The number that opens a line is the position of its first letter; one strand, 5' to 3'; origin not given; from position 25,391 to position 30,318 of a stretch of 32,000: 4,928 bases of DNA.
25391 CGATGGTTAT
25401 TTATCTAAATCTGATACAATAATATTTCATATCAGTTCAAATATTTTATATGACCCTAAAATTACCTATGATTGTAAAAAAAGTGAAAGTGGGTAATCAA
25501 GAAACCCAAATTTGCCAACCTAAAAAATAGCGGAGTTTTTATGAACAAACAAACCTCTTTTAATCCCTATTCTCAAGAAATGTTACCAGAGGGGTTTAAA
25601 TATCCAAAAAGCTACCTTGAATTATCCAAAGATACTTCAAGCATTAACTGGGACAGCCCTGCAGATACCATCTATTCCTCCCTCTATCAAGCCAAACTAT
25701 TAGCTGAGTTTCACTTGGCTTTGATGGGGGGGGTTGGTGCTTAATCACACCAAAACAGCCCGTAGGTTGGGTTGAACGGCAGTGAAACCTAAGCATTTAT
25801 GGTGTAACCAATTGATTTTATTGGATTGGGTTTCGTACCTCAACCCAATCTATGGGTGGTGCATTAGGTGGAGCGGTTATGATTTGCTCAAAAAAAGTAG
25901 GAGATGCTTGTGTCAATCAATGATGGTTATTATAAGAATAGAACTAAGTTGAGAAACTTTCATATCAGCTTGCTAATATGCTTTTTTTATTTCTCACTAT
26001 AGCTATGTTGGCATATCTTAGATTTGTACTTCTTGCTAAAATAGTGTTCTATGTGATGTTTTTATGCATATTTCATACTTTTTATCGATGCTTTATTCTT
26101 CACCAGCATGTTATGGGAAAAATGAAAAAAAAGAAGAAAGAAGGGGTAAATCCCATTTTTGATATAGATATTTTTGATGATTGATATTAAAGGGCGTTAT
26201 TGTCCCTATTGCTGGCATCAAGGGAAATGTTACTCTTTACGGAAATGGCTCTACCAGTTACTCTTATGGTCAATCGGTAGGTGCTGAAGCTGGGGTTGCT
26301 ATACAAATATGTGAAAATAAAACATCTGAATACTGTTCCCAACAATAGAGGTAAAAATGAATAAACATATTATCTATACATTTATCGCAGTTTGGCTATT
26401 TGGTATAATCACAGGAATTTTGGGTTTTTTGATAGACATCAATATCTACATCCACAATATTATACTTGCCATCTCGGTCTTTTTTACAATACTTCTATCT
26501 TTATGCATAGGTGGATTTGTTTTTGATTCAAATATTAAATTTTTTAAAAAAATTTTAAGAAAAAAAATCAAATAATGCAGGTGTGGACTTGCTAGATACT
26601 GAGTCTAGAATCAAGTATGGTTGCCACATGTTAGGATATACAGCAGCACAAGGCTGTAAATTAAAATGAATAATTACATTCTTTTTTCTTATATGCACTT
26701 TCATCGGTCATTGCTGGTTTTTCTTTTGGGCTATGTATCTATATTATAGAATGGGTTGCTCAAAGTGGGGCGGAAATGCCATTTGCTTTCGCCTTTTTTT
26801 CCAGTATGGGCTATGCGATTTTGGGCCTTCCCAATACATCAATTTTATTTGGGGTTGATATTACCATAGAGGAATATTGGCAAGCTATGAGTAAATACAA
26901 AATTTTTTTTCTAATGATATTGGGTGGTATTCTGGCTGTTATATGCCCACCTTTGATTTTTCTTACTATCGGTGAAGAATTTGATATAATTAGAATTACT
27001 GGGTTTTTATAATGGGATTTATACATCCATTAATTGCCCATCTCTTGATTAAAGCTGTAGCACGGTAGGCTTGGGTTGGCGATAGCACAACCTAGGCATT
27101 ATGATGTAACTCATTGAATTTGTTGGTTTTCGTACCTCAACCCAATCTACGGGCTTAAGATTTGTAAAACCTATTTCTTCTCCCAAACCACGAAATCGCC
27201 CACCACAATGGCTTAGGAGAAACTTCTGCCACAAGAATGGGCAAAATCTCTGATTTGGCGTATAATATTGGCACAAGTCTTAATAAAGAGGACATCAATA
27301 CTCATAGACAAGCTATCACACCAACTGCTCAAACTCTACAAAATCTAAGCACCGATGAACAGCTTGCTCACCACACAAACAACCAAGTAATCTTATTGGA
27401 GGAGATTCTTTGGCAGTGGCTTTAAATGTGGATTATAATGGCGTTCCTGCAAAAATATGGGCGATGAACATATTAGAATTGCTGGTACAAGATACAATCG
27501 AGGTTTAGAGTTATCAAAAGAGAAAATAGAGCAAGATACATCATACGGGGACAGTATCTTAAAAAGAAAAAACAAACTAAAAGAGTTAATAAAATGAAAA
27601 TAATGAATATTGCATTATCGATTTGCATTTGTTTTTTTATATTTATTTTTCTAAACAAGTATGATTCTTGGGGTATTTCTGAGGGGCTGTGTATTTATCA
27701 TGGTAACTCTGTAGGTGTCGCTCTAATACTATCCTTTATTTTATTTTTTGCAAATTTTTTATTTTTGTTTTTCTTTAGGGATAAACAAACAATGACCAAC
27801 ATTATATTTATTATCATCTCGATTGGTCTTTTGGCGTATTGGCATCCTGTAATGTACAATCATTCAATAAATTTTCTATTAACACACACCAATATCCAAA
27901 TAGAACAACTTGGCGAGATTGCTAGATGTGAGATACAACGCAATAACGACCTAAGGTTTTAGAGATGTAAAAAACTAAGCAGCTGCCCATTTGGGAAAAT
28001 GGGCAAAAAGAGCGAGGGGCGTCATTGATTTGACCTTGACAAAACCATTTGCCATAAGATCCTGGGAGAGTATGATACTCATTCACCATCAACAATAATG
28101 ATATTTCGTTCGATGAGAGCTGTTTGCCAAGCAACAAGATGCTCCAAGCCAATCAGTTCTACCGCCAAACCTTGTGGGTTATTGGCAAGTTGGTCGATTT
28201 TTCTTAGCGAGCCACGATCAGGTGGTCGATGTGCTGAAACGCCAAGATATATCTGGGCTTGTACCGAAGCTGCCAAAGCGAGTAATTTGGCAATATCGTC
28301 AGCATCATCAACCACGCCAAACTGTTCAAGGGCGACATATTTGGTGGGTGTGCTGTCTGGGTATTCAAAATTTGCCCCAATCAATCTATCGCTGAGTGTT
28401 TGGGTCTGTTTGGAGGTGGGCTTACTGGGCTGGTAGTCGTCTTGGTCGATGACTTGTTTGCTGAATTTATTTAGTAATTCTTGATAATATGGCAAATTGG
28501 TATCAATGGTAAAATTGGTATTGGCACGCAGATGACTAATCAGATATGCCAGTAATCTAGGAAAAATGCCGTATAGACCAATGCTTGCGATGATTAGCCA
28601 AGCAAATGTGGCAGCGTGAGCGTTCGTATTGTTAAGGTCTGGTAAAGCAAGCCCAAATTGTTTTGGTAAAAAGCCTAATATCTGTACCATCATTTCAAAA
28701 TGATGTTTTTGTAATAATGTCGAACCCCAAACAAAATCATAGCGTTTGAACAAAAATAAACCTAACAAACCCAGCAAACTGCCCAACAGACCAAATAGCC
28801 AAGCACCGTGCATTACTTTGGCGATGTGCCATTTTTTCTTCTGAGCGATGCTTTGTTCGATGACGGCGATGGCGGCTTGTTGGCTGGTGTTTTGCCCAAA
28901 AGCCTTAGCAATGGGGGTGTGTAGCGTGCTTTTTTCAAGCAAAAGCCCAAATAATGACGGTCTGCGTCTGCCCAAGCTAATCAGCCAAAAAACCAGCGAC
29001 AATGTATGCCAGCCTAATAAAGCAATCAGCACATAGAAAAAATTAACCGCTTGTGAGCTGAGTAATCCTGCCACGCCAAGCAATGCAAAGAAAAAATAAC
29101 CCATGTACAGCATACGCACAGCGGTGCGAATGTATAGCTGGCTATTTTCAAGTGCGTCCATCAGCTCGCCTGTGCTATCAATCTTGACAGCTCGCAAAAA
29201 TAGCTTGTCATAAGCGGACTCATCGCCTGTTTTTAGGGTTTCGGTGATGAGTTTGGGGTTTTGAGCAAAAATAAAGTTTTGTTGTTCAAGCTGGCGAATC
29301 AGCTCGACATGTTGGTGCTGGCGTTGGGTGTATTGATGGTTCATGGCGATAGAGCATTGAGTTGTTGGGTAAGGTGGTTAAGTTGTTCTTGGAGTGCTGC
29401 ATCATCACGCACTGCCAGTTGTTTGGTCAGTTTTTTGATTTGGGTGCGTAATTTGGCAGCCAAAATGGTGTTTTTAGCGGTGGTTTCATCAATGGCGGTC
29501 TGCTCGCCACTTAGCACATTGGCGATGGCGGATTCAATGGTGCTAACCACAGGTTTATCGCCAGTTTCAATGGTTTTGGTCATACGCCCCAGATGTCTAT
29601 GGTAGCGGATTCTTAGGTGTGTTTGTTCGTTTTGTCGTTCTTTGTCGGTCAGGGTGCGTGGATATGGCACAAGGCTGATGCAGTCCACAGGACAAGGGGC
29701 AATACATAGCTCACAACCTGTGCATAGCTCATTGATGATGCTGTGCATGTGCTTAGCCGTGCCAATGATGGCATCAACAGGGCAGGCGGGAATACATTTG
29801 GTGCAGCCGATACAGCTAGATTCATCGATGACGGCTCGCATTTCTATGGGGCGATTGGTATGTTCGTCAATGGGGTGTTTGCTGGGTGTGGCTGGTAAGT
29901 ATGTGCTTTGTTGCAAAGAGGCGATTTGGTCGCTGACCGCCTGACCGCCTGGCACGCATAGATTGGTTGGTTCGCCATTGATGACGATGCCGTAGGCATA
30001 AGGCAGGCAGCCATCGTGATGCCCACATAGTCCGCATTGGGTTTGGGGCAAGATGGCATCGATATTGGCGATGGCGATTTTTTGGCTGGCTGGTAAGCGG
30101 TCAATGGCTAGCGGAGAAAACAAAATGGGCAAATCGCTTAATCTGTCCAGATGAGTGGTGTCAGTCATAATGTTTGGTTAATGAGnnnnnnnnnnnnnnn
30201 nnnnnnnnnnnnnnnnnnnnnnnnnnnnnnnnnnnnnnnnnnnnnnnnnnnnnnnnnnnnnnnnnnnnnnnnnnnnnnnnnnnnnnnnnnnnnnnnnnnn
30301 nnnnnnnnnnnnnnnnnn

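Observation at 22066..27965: Orphan polymorphic-toxin / immunity cassette array inserted at tRNA-Leu(CAA), with no transporter or full-length exoprotein gene in the window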

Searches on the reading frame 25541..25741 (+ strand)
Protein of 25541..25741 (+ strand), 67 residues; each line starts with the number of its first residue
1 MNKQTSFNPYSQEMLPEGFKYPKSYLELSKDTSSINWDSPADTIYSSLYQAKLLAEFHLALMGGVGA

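Call 7: search_protein_families(library=pfam, max_evalue=1, proteins=[window:25541-25741:+])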
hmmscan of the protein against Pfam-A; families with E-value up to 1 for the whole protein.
window:25541-25741:+ (67 aa): 1 family
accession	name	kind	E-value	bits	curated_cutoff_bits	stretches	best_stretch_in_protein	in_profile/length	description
PF19164.5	DUF5846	-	0.14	12.6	27.7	1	13-54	18-56/117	Family of unknown function (DUF5846)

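Call 21: search_protein_families(library=ncbifam, max_evalue=0.01, proteins=[window:25541-25741:+])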
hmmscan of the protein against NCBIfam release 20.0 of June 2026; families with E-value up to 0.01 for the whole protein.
window:25541-25741:+ (67 aa): 0 families

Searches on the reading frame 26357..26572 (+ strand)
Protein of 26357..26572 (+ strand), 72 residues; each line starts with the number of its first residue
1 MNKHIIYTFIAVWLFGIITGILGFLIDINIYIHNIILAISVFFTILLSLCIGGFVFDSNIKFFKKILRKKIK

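Call 21: search_protein_families(library=ncbifam, max_evalue=0.01, proteins=[window:26357-26572:+])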
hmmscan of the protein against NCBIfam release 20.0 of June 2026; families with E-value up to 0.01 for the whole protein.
window:26357-26572:+ (72 aa): 0 families

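Call 95: find_related_loci(query=window:26357-26572:+, collection=metagenome_contigs, flank=4000)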
Query window:26357-26572:+ (72 aa) in metagenome_contigs; peptide patterns used: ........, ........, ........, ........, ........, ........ (x = any residue, [..] = any of these).
600 stretches matched a pattern (row limit reached: there are more); 4 encode a relative of the query (tblastn E <= 1e-3); 4 distinct loci.
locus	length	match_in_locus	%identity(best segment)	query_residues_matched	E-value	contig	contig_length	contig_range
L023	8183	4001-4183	75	1-61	5e-26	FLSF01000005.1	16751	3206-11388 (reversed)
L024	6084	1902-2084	75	1-61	1e-25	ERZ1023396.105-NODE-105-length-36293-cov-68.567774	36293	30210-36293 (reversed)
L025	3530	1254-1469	49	1-72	3e-17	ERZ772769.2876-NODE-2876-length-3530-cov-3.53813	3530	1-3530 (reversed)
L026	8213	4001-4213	39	1-70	4e-12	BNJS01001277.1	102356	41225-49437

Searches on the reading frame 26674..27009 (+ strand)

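Call 6: search_protein_families(library=pfam, max_evalue=1, proteins=[window:26674-27009:+])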
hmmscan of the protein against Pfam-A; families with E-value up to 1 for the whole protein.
window:26674-27009:+ (112 aa): 1 family
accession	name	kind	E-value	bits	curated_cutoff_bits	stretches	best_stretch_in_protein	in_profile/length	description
PF05421.16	DUF751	-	0.15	13.2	27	1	68-96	1-29/60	Protein of unknown function (DUF751)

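Call 21: search_protein_families(library=ncbifam, max_evalue=0.01, proteins=[window:26674-27009:+])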
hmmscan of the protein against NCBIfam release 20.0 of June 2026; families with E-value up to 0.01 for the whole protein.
window:26674-27009:+ (112 aa): 0 families

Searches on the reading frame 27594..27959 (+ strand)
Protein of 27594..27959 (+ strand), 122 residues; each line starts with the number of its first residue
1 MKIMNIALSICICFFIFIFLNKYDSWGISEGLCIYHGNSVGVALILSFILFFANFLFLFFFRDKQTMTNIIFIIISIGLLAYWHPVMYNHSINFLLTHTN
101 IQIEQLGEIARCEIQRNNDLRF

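Call 6: search_protein_families(library=pfam, max_evalue=1, proteins=[window:27594-27959:+])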
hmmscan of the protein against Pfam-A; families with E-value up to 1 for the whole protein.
window:27594-27959:+ (122 aa): 2 families
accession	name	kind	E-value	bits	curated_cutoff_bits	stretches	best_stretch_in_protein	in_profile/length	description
PF00268.27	Ribonuc_red_sm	-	0.46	10.3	33.6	1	42-75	154-186/281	Ribonucleotide reductase, small chain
PF14037.11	YoqO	-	0.89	10.6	27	1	2-80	23-105/116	YoqO-like protein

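Call 21: search_protein_families(library=ncbifam, max_evalue=0.01, proteins=[window:27594-27959:+])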
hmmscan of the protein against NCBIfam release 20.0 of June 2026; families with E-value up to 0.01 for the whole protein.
window:27594-27959:+ (122 aa): 0 families

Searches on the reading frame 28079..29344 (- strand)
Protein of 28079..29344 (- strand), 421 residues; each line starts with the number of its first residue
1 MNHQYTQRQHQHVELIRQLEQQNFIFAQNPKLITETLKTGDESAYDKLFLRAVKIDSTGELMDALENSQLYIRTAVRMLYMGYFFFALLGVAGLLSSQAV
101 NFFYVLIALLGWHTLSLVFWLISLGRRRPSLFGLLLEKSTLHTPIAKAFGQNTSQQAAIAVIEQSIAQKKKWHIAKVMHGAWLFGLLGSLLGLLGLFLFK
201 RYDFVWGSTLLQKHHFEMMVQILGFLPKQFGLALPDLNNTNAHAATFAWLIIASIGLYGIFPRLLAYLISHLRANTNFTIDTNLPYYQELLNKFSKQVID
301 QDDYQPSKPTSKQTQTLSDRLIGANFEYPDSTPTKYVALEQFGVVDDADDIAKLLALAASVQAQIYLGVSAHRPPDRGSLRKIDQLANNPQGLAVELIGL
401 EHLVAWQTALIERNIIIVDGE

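Call 6: search_protein_families(library=pfam, max_evalue=1, proteins=[window:28079-29344:-])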
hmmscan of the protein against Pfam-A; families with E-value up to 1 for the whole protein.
window:28079-29344:- (421 aa): 2 families
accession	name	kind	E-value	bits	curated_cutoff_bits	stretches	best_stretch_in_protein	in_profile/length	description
PF11067.13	DUF2868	-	1.2e-38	133.9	26.8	1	154-400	10-290/315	Protein of unknown function (DUF2868)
PF18929.5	DUF5678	-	0.034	14.4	23.2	1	335-358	9-32/49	Family of unknown function (DUF5678)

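Call 35: find_homologous_proteins(query=window:28079-29341:-, max_evalue=1e-20)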
Query window:28079-29341:- (420 aa): 22 proteins with E <= 1e-20 among 8000 candidates.
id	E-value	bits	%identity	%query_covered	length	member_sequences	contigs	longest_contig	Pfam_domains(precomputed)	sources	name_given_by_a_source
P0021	4.4e-269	910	98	100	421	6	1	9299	PF11067.14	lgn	-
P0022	6.7e-129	449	52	99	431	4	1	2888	PF11067.14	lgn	-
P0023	6.7e-127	442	52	99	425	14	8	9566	PF11067.14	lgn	-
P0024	2.2e-117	411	48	99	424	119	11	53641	PF11067.14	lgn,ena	-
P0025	1.1e-112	395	46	99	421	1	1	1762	PF11067.14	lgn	-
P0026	1.1e-111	392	47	100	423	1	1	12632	PF11067.14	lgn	-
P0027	1.8e-111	391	46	98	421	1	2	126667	PF11067.14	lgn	-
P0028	1.1e-110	389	45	99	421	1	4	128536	PF11067.14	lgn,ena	-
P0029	1.2e-110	388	45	98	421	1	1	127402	PF11067.14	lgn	-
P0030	1.9e-110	388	45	99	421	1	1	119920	PF11067.14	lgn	-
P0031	3.5e-110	387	48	100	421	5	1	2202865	PF11067.14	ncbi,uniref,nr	ncbi:DUF2868 domain-containing protein [Moraxella cuniculi]|uniref:Uncharacterized membrane protein 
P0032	5.6e-110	386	48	99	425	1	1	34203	PF11067.14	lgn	-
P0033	6.7e-110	386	45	98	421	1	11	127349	PF11067.14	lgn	-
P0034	1.2e-109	385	45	98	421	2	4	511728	PF11067.14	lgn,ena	-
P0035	1.3e-100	355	45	98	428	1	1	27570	PF11067.14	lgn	-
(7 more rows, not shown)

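Call 36: find_encoding_contigs(protein=P0021, flank=10000, max_places=3)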
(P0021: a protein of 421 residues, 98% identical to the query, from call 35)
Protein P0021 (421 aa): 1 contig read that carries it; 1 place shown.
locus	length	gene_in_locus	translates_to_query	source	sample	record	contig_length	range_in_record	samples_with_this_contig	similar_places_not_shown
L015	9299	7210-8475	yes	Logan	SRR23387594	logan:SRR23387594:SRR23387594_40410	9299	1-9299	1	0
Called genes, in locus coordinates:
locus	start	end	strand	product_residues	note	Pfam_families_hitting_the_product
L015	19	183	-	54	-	-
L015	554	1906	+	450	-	PF03109:ABC1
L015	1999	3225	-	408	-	PF01266:DAO (faint), PF03486:HI0933_like, PF07992:Pyr_redox_2 (faint), PF22780:HI0933_like_1st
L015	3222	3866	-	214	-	PF02390:Methyltransf_4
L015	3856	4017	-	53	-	-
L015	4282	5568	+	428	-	PF00075:RNase_H, PF00929:RNase_T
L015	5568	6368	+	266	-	PF09297:Zn_ribbon_NUD (weak), PF00293:NUDIX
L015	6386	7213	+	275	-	PF25160:LdpA_Fe-S-bd (faint), PF04060:FeS (weak), PF12838:Fer4_7 (faint), PF00037:Fer4 (weak), PF12837:Fer4_6 (weak), PF13237:Fer4_10 (weak), PF14697:Fer4_21, PF13187:Fer4_9 (weak), +1 more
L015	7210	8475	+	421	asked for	PF11067:DUF2868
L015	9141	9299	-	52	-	?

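Call 37: find_encoding_contigs(protein=P0031, flank=10000, max_places=2)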
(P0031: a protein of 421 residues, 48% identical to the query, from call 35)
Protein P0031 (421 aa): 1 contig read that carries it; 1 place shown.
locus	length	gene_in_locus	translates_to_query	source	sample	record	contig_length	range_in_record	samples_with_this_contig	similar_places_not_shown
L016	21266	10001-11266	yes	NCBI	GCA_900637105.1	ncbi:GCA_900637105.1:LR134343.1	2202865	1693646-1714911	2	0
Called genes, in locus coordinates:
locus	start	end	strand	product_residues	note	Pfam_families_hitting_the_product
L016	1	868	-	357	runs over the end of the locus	PF00768:Peptidase_S11, PF13354:Beta-lactamase2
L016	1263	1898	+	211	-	PF01557:FAA_hydrolase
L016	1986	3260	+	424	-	PF02844:GARS_N, PF01071:GARS_A, PF02655:ATP-grasp_3 (weak), PF02786:CPSase_L_D2 (weak), PF02222:ATP-grasp (weak), PF02843:GARS_C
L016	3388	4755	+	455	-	PF03109:ABC1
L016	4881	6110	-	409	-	PF00890:FAD_binding_2 (faint), PF01266:DAO (faint), PF03486:HI0933_like, PF07992:Pyr_redox_2 (weak), PF22780:HI0933_like_1st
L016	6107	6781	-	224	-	PF02390:Methyltransf_4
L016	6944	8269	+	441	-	PF00075:RNase_H, PF00929:RNase_T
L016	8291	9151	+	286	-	PF09297:Zn_ribbon_NUD, PF00293:NUDIX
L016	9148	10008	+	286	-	PF13484:Fer4_16 (faint), PF04060:FeS, PF00037:Fer4 (weak), PF12837:Fer4_6 (weak), PF13187:Fer4_9 (weak), PF13237:Fer4_10 (weak), PF14697:Fer4_21, PF00037:Fer4 (weak), +3 more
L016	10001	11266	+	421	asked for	PF11067:DUF2868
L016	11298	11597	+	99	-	PF03795:YCII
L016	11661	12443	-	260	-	PF00899:ThiF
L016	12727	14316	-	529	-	PF07690:MFS_1, PF13000:Acatn, PF07690:MFS_1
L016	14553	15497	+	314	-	PF00126:HTH_1, PF03466:LysR_substrate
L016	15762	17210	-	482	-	PF00939:Na_sulph_symp, PF03600:CitMHS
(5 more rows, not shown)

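Call 87: find_encoding_contigs(protein=P0024, flank=10000, max_places=2)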
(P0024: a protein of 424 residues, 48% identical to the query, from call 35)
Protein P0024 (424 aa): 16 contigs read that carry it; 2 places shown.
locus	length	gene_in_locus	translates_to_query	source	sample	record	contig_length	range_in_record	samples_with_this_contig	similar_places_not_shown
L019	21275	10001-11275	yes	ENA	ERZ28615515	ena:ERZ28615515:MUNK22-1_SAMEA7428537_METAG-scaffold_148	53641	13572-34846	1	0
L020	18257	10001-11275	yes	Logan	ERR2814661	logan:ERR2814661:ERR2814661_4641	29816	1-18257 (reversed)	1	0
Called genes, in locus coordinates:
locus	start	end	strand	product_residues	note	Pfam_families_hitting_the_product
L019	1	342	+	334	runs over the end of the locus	PF00561:Abhydrolase_1, PF12146:Hydrolase_4, PF12697:Abhydrolase_6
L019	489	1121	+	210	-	PF01557:FAA_hydrolase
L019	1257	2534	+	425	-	PF02844:GARS_N, PF01071:GARS_A, PF02655:ATP-grasp_3 (weak), PF02786:CPSase_L_D2 (weak), PF02222:ATP-grasp (weak), PF02843:GARS_C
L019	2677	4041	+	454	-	PF03109:ABC1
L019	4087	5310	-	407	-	PF00890:FAD_binding_2 (faint), PF01266:DAO (faint), PF03486:HI0933_like, PF07992:Pyr_redox_2 (weak), PF13454:NAD_binding_9 (weak), PF22780:HI0933_like_1st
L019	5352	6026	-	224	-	PF02390:Methyltransf_4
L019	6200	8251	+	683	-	PF00075:RNase_H, PF00929:RNase_T, PF13482:RNase_H_2 (faint), PF00929:RNase_T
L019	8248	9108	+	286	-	PF09297:Zn_ribbon_NUD (weak), PF00293:NUDIX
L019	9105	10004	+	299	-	PF25160:LdpA_Fe-S-bd (faint), PF00037:Fer4 (faint), PF04060:FeS, PF13237:Fer4_10 (weak), PF14697:Fer4_21, PF13187:Fer4_9 (weak)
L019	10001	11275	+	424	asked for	PF11067:DUF2868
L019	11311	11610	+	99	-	PF03795:YCII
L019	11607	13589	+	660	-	PF05430:Methyltransf_30, PF07992:Pyr_redox_2 (weak), PF01266:DAO, PF13454:NAD_binding_9 (faint)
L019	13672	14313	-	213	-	PF01914:MarC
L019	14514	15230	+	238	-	PF00733:Asn_synthase (weak), PF02540:NAD_synthase (faint), PF06508:QueC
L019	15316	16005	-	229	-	PF00215:OMPdecase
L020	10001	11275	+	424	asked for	PF11067:DUF2868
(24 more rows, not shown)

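Call 88: find_encoding_contigs(protein=P0023, flank=10000, max_places=2)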
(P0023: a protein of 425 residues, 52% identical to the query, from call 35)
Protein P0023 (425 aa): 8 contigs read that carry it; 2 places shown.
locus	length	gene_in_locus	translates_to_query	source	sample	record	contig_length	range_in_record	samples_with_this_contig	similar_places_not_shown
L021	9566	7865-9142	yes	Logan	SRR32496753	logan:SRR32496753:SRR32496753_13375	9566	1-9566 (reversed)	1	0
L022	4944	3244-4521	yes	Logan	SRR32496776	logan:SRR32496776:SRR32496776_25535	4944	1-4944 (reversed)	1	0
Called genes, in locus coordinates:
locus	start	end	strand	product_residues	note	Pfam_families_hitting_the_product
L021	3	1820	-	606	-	?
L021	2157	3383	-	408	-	PF01266:DAO (faint), PF03486:HI0933_like, PF07992:Pyr_redox_2 (weak), PF22780:HI0933_like_1st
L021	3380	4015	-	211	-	PF02390:Methyltransf_4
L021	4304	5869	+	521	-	PF00075:RNase_H, PF00929:RNase_T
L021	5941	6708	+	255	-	PF09297:Zn_ribbon_NUD, PF00293:NUDIX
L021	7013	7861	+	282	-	PF12838:Fer4_7 (faint), PF13484:Fer4_16 (faint), PF25160:LdpA_Fe-S-bd (faint), PF04060:FeS (weak), PF00037:Fer4 (weak), PF13187:Fer4_9 (weak), PF13237:Fer4_10 (weak), PF14697:Fer4_21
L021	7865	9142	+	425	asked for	PF11067:DUF2868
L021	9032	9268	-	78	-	-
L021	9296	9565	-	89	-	?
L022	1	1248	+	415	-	?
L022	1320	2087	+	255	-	PF09297:Zn_ribbon_NUD, PF00293:NUDIX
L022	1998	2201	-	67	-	-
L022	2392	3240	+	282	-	PF12838:Fer4_7 (faint), PF13484:Fer4_16 (faint), PF25160:LdpA_Fe-S-bd (faint), PF04060:FeS (weak), PF00037:Fer4 (weak), PF13187:Fer4_9 (weak), PF13237:Fer4_10 (weak), PF14697:Fer4_21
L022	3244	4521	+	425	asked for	PF11067:DUF2868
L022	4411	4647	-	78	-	-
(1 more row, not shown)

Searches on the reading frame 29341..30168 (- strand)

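Call 6: search_protein_families(library=pfam, max_evalue=1, proteins=[window:29341-30168:-])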
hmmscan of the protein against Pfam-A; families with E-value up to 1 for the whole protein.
window:29341-30168:- (275 aa): 20 families
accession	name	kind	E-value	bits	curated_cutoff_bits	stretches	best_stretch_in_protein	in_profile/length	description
PF14697.11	Fer4_21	-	4.6e-18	65.5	35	1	112-166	1-59/59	4Fe-4S dicluster domain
PF00037.32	Fer4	-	4.2e-10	39.4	21.1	2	113-134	2-23/24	4Fe-4S binding domain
PF12838.12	Fer4_7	-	1.1e-07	32.6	27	2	100-133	19-52/52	4Fe-4S dicluster domain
PF13237.11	Fer4_10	-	1.3e-07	31.9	25.5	2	112-160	2-53/53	4Fe-4S dicluster domain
PF13484.11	Fer4_16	-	7.5e-07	30.3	30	2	119-137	2-20/66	4Fe-4S double cluster binding domain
PF13187.11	Fer4_9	-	1.4e-06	28.7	27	1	119-164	2-52/52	4Fe-4S dicluster domain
PF04060.18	FeS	-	1.6e-06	28.2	23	1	40-73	1-33/33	Putative Fe-S cluster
PF12837.12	Fer4_6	-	3.2e-06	27.3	25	1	112-134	2-24/24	4Fe-4S binding domain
PF25160.1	LdpA_Fe-S-bd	-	5.7e-06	26.4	27.6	2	111-134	21-43/49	LdpA Fe-S cluster-binding domain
PF12797.12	Fer4_2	-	0.00012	22.2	24.5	2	112-131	3-22/22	4Fe-4S binding domain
PF17179.9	Fer4_22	-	0.0015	19.7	27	1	109-132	71-94/95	4Fe-4S dicluster domain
PF12800.12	Fer4_4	-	0.0016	19.1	24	2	117-131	2-16/17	4Fe-4S binding domain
PF16046.10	FAM76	-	0.0089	15.9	28.5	1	178-261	165-243/298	FAM76 protein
PF01649.23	Ribosomal_S20p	-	0.027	15.5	29.5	1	228-271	15-58/83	Ribosomal protein S20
PF12798.12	Fer4_3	-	0.057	14.7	27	1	119-133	1-15/15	4Fe-4S binding domain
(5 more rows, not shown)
